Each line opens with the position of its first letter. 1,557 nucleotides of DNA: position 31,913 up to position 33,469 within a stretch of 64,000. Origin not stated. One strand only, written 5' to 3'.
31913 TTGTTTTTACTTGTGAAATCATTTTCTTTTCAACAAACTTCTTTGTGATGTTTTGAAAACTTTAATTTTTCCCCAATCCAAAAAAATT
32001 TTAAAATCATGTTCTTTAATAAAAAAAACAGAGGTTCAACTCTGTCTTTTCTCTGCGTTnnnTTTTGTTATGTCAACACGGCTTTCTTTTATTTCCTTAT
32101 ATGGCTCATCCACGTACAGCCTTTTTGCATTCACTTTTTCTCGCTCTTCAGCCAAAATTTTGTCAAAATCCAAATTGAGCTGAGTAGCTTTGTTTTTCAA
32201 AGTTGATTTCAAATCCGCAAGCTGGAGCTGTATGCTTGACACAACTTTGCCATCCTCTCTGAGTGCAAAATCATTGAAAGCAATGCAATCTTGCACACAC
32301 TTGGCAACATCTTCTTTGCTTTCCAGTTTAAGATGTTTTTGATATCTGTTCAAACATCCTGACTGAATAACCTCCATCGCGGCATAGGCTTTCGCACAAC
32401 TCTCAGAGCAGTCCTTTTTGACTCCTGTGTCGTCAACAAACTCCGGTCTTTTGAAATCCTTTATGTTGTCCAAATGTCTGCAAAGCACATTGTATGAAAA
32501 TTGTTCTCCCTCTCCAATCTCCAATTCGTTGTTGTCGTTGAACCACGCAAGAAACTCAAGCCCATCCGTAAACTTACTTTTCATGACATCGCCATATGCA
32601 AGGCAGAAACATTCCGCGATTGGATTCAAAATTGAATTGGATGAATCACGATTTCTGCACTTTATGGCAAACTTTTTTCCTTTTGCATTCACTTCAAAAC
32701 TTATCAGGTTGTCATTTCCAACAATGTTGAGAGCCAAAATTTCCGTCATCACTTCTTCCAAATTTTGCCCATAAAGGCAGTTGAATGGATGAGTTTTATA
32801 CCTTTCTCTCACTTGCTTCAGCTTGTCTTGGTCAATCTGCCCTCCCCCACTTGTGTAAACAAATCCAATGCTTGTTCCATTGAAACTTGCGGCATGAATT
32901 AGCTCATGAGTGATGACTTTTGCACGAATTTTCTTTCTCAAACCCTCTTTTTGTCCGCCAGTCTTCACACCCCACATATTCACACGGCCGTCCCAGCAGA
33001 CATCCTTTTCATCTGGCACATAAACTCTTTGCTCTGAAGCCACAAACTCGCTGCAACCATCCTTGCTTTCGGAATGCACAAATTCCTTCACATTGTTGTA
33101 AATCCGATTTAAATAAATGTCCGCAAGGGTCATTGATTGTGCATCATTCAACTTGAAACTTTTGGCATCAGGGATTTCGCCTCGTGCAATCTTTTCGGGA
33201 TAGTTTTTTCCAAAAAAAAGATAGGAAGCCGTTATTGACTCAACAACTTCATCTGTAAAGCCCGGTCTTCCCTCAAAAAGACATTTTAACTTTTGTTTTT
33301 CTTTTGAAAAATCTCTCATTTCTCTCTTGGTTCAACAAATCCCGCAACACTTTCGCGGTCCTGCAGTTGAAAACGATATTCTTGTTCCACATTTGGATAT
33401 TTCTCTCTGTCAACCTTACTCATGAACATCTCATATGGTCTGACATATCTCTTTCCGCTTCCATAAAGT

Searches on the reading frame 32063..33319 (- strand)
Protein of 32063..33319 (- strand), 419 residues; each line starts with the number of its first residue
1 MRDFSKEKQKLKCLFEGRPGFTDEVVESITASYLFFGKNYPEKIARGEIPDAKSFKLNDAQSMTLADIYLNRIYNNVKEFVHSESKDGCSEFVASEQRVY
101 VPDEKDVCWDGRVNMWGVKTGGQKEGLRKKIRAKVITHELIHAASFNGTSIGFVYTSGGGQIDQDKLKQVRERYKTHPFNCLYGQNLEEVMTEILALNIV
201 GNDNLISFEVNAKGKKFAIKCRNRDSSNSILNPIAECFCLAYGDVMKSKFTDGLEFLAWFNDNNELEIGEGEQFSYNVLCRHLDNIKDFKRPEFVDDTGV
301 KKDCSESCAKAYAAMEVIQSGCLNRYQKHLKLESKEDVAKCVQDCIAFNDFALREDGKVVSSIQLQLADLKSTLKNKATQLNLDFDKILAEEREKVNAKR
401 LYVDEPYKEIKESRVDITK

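Call 50: find_encoding_contigs(protein=window:32063-33319:-, flank=10000, max_places=10)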
Protein window:32063-33319:- (419 aa): 4 contigs read that carry it; 1 place shown.
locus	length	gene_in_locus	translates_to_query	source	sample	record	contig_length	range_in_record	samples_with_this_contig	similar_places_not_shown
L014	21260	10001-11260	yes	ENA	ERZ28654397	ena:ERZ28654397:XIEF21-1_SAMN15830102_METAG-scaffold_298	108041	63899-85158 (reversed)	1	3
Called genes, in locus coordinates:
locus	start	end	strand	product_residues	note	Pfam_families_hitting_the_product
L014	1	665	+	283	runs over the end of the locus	-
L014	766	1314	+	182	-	-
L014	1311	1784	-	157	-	-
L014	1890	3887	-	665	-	PF02534:T4SS-DNA_transf, PF10412:TrwB_AAD_bind, PF12696:TraG-D_C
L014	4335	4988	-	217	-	PF01613:Flavin_Reduct, PF00301:Rubredoxin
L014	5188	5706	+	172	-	-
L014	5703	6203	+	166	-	-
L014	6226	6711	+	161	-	PF04525:LOR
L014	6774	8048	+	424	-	PF13229:Beta_helix (weak)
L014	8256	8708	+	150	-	PF03073:TspO_MBR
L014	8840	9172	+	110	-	PF20040:DUF6442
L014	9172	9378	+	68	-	PF12844:HTH_19, PF01381:HTH_3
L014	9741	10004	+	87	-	PF07866:DUF1653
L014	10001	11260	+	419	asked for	-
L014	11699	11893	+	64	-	-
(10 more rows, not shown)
